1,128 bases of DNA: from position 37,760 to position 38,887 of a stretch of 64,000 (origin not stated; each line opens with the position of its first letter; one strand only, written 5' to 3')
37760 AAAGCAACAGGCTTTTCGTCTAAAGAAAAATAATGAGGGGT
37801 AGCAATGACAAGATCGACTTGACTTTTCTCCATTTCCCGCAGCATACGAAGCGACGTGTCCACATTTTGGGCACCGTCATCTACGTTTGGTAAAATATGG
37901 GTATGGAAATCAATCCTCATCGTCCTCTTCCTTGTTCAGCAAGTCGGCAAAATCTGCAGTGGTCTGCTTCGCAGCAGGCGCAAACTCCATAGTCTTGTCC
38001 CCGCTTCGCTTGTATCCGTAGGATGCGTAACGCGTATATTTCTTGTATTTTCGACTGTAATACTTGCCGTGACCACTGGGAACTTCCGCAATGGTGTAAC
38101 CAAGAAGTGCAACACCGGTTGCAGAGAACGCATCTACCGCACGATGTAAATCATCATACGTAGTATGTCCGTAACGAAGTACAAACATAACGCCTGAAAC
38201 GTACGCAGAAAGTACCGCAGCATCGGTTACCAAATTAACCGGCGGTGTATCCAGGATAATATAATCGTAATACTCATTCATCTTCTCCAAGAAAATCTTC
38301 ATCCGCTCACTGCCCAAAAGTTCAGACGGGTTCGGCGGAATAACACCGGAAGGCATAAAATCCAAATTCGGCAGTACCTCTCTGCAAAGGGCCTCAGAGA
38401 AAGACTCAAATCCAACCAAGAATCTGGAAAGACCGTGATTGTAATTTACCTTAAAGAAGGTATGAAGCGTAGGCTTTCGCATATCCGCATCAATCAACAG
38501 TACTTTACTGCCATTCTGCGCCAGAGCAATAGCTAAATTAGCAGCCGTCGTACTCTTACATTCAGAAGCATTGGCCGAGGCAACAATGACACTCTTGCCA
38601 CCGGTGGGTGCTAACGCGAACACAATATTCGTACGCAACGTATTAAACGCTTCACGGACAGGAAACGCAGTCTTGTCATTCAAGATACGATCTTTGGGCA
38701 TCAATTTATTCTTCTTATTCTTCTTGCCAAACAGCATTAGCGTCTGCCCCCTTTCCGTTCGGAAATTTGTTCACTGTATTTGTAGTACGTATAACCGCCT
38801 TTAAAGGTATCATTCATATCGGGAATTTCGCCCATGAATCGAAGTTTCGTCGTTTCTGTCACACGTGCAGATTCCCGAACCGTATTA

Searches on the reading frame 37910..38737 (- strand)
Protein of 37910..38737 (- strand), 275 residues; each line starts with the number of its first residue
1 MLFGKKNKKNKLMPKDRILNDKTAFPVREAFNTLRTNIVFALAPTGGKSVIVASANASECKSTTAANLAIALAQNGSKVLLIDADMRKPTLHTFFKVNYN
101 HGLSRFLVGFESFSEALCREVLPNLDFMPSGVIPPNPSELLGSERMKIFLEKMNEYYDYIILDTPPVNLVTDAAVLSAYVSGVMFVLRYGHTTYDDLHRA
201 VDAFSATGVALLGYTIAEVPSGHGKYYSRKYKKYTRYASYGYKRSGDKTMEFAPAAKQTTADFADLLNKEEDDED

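Call 28: find_encoding_contigs(protein=window:37910-38737:-, flank=10000, max_places=1)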
Protein window:37910-38737:- (275 aa): 5 contigs read that carry it; 1 place shown.
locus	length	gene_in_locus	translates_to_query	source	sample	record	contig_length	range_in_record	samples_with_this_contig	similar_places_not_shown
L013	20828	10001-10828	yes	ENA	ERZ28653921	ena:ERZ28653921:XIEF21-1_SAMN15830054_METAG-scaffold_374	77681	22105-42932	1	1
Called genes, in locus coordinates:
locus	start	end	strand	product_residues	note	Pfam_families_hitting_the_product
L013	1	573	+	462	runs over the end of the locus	PF20769:YPEB_N, PF14620:YPEB_PepSY1-2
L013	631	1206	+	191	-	PF07670:Gate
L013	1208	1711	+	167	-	PF07670:Gate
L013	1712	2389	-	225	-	-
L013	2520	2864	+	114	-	PF02575:YbaB_DNA_bd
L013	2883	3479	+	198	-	PF21176:RecR_HhH, PF02132:RecR_ZnF (weak), PF13662:Toprim_4, PF01751:Toprim, PF21175:RecR_C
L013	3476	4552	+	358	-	PF03462:PCRF, PF00472:RF-1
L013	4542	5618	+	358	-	PF01300:Sua5_yciO_yrdC, PF03481:Sua5_C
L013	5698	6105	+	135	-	PF01451:LMWPc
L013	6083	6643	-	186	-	-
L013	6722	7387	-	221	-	PF10646:Germane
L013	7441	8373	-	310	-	PF00293:NUDIX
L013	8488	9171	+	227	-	PF09551:Spore_II_R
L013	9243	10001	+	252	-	PF02706:Wzz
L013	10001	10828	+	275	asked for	PF01656:CbiA, PF06564:CBP_BcsQ (weak), PF09140:MipZ, PF10609:ParA (weak), PF13614:AAA_31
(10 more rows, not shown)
